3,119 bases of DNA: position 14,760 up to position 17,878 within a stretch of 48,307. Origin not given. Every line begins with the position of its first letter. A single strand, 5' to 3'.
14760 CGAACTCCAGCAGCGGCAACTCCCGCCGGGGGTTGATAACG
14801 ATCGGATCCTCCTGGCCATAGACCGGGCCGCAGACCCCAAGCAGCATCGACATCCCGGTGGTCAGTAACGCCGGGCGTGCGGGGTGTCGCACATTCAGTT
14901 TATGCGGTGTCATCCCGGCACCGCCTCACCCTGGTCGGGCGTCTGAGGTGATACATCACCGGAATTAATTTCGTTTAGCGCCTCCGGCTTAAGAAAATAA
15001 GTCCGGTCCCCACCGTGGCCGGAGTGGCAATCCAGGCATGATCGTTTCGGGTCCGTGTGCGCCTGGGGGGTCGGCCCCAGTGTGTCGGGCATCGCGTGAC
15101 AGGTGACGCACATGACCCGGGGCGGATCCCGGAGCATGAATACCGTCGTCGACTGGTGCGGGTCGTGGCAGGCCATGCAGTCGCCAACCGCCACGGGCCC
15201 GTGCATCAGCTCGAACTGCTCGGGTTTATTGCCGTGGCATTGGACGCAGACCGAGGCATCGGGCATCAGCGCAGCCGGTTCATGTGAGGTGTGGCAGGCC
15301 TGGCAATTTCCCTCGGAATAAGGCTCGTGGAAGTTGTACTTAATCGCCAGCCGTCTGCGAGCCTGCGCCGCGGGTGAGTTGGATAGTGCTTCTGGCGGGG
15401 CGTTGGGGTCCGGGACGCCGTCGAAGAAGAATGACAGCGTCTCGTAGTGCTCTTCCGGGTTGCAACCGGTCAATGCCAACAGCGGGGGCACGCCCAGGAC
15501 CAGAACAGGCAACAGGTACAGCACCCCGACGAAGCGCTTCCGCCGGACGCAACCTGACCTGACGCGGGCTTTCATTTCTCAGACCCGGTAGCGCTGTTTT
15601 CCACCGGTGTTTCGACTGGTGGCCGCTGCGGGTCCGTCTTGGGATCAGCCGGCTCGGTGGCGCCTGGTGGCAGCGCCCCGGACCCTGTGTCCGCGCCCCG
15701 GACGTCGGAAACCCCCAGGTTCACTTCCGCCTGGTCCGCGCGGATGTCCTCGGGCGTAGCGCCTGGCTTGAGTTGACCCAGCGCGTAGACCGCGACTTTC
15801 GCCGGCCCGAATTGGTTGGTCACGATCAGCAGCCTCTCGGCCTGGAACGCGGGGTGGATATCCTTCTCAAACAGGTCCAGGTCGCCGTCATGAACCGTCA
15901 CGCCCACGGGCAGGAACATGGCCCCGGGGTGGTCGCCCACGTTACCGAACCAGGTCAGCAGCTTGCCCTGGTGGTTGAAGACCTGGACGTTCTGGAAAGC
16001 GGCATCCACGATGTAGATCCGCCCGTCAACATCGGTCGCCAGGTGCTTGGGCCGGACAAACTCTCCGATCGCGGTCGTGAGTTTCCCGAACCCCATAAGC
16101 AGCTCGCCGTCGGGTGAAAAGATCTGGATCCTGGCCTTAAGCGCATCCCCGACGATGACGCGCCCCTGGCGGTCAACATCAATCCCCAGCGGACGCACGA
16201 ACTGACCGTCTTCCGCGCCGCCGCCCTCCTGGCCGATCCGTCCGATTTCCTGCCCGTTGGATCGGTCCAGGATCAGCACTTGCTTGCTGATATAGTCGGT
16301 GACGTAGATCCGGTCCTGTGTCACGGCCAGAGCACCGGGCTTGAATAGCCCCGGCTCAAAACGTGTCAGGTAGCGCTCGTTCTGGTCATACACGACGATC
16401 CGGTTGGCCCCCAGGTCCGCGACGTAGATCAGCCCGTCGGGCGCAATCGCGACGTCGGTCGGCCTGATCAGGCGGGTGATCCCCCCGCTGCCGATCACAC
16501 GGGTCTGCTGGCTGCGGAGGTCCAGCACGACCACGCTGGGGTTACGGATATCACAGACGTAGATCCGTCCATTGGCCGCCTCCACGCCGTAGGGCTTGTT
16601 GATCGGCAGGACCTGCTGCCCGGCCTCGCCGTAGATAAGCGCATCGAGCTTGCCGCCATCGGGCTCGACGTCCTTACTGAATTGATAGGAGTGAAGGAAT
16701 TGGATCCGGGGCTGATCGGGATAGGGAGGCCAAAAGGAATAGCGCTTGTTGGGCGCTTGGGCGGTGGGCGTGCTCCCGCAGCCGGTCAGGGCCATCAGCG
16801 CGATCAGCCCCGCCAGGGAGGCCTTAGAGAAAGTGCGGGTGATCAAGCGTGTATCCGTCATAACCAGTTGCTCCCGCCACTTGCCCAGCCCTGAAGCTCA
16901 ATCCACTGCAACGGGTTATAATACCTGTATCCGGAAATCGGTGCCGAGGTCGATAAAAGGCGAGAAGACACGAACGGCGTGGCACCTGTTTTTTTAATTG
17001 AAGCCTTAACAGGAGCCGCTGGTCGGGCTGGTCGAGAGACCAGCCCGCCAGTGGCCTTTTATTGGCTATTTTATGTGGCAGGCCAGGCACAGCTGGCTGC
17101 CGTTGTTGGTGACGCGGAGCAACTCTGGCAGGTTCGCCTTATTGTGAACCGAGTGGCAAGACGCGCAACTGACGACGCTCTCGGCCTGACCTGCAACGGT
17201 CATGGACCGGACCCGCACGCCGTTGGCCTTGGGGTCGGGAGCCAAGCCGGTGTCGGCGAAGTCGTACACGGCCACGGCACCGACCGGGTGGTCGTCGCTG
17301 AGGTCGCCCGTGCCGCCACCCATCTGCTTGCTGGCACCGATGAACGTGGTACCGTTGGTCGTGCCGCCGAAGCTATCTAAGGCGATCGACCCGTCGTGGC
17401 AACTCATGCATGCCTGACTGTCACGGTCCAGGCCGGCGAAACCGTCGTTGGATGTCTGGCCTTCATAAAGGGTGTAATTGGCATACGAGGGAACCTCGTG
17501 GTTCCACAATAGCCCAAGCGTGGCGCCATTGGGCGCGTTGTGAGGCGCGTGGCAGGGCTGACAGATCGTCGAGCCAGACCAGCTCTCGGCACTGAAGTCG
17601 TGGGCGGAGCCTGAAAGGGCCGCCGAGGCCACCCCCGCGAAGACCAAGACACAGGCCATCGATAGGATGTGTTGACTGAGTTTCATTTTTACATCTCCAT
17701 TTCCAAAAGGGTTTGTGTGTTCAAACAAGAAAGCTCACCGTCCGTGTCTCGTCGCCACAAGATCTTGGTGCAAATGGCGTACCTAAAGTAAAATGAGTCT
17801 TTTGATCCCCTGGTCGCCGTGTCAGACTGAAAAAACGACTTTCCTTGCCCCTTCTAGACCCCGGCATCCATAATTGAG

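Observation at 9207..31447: Ten multihaem cytochrome genes (about 100 haem motifs) plus three quinol-pool modules: candidate self-contained inner-membrane-to-surface electron conduit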

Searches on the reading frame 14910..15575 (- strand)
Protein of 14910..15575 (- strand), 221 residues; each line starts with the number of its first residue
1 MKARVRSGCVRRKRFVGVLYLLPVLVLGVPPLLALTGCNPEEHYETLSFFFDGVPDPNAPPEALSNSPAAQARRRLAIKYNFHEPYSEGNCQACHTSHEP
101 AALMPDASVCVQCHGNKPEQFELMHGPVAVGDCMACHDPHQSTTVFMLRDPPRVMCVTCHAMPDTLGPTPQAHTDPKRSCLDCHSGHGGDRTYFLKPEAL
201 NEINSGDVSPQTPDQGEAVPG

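Call 4: search_protein_families(library=pfam, proteins=[window:14910-15575:-], max_evalue=0.01)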
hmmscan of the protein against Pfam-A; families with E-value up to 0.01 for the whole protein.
window:14910-15575:- (221 aa): 5 families
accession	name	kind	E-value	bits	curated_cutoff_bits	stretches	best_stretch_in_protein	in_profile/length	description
PF09699.15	Paired_CXXCH_1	-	9.7e-21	73.6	20.6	2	125-161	1-37/41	Doubled CXXCH motif (Paired_CXXCH_1)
PF14537.11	Cytochrom_c3_2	-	6.3e-06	27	25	1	89-160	7-78/79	Cytochrome c3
PF14522.11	Cytochrome_C7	-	1.7e-05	25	24.8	0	155-186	15-50/67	Cytochrome c7 and related cytochrome c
PF02085.21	Cytochrom_CIII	-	3.2e-05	24.6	22.9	1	74-160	17-101/101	Class III cytochrome C family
PF22113.1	Mtrc-MtrF_II-IV_dom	-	0.0043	17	30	0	108-186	7-90/176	Outer membrane cytochrome MtrC/MtrF-like, domains II/IV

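Call 6: search_protein_families(library=ncbifam, proteins=[window:14910-15575:-], max_evalue=0.001)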
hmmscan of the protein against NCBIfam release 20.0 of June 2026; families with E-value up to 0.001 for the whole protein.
window:14910-15575:- (221 aa): 5 families
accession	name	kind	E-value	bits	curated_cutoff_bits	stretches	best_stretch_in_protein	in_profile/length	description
TIGR01905.1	paired_CXXCH_1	subfamily_domain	8.9e-19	67.1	25.2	2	125-161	1-37/41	doubled CXXCH domain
TIGR03508.1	decahem_SO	subfamily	1.1e-12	47.9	192.2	1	90-188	145-253/258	DmsE family decaheme c-type cytochrome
NF041028.1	decahem_GSU2203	exception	1.4e-09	37.6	325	1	78-162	162-254/317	GSU2203 family decaheme c-type cytochrome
TIGR03153.1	cytochr_NrfH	equivalog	2.3e-05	24.5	134.2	0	155-196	30-71/138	cytochrome c nitrite reductase small subunit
NF047727.1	4hemeCytCCctA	equivalog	0.00026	21.1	180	0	81-142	32-92/109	tetraheme c-type cytochrome CctA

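Call 40: search_solved_structures(query=window:14910-15575:-, max_evalue=1)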
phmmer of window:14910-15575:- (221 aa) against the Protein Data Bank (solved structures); distinct sequences matched with E-value up to 1: 15.
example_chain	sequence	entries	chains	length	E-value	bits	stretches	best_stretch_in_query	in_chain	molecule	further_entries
6r2q_A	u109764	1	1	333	2.6e-06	30.6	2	109-188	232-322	Cystathionine beta-synthase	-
2j7a_C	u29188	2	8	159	0.00068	22.6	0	149-188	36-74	CYTOCHROME C QUINOL DEHYDROGENASE NRFH | NAPC/NIRT CYTOCHROME C FAMILY PROTEIN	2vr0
6qvm_A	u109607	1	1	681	0.058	16.3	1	153-192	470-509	Multiheme cytochrome cf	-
3ouq_A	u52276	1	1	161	0.065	16.2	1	86-185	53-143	Cytochrome c family protein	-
6btm_A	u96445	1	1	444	0.069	16.1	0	79-121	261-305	Alternative Complex III subunit A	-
4v8m_BX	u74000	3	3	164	0.17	14.8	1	63-141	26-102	60S RIBOSOMAL PROTEIN L23A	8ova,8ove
8bcx_A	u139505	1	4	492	0.18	14.7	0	82-121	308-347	Nitrite reductase (cytochrome; ammonia-forming)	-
2k3v_A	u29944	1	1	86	0.19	14.6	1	87-160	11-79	Tetraheme cytochrome c-type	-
2fw5_A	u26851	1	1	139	0.28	14.1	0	83-108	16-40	DHC, diheme cytochrome c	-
3ov0_A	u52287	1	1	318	0.47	13.3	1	87-185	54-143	Cytochrome c family protein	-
8k9e_A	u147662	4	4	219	0.58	13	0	77-184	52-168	Cytochrome c7-like domain-containing protein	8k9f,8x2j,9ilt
9yuq_N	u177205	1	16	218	0.66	12.9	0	130-161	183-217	Putative multiheme cytochrome c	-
2fwt_A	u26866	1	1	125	0.66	12.9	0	84-108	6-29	DHC, diheme cytochrome c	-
1m1p_A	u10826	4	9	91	0.93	12.4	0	83-140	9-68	Small tetraheme cytochrome c | Periplasmic tetraheme cytochrome c CctA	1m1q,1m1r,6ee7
2bq4_A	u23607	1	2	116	0.97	12.3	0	82-117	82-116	BASIC CYTOCHROME C3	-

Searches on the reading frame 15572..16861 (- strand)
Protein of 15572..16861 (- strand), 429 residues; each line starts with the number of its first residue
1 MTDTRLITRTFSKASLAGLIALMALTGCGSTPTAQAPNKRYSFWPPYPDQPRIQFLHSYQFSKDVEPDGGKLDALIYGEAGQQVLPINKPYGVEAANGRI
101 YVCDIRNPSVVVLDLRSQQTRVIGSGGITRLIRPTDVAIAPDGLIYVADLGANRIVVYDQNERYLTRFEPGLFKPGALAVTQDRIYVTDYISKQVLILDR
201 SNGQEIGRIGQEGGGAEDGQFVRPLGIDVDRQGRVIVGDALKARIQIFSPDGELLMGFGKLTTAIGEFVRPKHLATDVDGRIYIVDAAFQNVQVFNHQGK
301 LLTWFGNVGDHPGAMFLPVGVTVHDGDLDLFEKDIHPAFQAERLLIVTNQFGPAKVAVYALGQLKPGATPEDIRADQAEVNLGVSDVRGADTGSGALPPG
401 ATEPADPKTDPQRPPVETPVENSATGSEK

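Call 4: search_protein_families(library=pfam, proteins=[window:15572-16861:-], max_evalue=0.01)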
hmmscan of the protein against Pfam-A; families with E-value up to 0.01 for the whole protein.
window:15572-16861:- (429 aa): 5 families
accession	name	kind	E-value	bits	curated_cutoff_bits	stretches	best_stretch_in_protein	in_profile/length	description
PF01436.27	NHL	-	2.1e-16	59.5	20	1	133-158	3-28/28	NHL repeat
PF17170.10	DUF5128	-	1.2e-12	48.1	22.9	1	175-250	46-119/321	6-bladed beta-propeller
PF25021.1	TEN_NHL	-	1.3e-06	28.1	27.1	0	131-155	329-353/357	Teneurin NHL domain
PF08450.18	SGL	-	7.5e-05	22.9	26.3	1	85-255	37-217/246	SMP-30/Gluconolactonase/LRE-like region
PF03022.22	MRJP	-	0.0015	18.4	19.8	0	141-179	76-114/288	Major royal jelly protein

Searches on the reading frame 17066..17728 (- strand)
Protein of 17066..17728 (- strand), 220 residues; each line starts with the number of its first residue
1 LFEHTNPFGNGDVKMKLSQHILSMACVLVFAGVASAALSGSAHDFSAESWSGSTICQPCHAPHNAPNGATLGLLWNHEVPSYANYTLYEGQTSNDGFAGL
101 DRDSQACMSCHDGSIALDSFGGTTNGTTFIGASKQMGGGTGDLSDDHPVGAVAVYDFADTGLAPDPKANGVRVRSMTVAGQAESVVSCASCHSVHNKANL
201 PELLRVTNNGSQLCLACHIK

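Call 4: search_protein_families(library=pfam, proteins=[window:17066-17728:-], max_evalue=0.01)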
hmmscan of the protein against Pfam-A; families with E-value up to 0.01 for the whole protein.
window:17066-17728:- (220 aa): 4 families
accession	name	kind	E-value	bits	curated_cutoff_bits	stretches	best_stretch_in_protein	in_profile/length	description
PF09699.15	Paired_CXXCH_1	-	4.1e-10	39.6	20.6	1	187-218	8-36/41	Doubled CXXCH motif (Paired_CXXCH_1)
PF14522.11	Cytochrome_C7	-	5.3e-06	26.6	24.8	0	184-218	12-66/67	Cytochrome c7 and related cytochrome c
PF14537.11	Cytochrom_c3_2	-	2.1e-05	25.4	25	0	183-218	55-78/79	Cytochrome c3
PF22113.1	Mtrc-MtrF_II-IV_dom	-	0.001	19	30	0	54-116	82-131/176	Outer membrane cytochrome MtrC/MtrF-like, domains II/IV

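Call 6: search_protein_families(library=ncbifam, proteins=[window:17066-17728:-], max_evalue=0.001)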
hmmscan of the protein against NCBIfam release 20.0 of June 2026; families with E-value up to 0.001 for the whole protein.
window:17066-17728:- (220 aa): 4 families
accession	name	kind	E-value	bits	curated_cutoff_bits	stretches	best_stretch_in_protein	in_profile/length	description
TIGR01905.1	paired_CXXCH_1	subfamily_domain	5e-08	32.7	25.2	1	187-218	8-36/41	doubled CXXCH domain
TIGR03508.1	decahem_SO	subfamily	6.5e-05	22.5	192.2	1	182-218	91-124/258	DmsE family decaheme c-type cytochrome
TIGR03507.1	decahem_SO1788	subfamily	0.00012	20.7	209.3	0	41-137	564-648/672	OmcA/MtrC family decaheme c-type cytochrome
NF041028.1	decahem_GSU2203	exception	0.00028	20.2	325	1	183-218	123-207/317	GSU2203 family decaheme c-type cytochrome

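Call 38: search_solved_structures(query=window:17066-17728:-, max_evalue=1, show_alignments=2)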
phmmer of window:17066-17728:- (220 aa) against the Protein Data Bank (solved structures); distinct sequences matched with E-value up to 1: 2.
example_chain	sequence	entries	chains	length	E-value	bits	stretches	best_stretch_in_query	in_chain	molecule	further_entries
9yuq_N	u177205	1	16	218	9.7e-20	74.5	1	21-220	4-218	Putative multiheme cytochrome c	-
7tfs_A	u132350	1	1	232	1.2e-17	67.7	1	25-220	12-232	Cytochrome c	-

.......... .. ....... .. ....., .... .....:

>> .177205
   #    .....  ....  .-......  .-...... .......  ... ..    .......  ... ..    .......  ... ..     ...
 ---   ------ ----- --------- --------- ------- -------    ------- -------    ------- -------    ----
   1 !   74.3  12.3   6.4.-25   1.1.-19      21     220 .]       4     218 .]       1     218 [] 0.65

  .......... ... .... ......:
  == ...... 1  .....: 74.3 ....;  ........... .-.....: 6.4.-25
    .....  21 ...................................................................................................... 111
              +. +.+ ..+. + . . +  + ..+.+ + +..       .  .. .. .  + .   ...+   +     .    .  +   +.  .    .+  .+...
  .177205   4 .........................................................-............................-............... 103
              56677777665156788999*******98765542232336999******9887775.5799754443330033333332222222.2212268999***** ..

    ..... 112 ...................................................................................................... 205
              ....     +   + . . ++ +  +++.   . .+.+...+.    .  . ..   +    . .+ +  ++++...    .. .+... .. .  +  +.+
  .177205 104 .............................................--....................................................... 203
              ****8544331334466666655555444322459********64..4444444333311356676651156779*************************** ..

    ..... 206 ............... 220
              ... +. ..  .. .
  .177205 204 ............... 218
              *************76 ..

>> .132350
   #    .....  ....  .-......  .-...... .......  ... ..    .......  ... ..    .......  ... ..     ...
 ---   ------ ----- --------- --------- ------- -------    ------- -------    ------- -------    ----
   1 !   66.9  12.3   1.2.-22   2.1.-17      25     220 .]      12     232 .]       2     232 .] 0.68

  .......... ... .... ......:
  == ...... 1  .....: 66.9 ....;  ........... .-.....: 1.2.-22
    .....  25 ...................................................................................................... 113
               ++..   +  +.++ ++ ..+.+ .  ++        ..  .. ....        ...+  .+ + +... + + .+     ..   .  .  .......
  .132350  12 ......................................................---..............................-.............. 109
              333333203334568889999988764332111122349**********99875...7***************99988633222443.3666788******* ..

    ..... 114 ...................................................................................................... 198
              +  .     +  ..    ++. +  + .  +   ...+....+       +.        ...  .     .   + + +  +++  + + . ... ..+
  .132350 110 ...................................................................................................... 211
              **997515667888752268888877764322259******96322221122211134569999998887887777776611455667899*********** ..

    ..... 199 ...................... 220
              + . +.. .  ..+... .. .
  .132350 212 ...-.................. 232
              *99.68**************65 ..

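Call 78: predict_structure(alignment_id=A3)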
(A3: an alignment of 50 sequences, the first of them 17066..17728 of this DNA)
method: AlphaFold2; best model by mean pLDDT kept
length: 220 residues; sequences in the alignment: 50
mean_pLDDT: 48.5   pTM: 0.31
mean pLDDT of the five models: 48.5, 46.7, 42.8, 42.0, 40.5
residues with pLDDT >= 90: 0; 70-90: 24; 50-70: 49; < 50: 147
segments of 3 or more residues with pLDDT < 50: 52-54, 61-97, 110-115, 119-139, 143-156, 161-197, 199-220
pLDDT, mean of each block of 10 residues (from residue 1): 61 78 86 71 59 50 45 33 36 44 51 47 34 38 44 47 40 33 45 46 39 38
secondary structure, 60 per line:
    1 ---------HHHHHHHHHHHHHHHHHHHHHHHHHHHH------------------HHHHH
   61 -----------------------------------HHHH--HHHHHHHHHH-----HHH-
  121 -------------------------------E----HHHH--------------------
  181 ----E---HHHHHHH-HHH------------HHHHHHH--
elements in order: H10-37 H56-60 H96-99 H102-111 H157-160 H189-195 H212-218
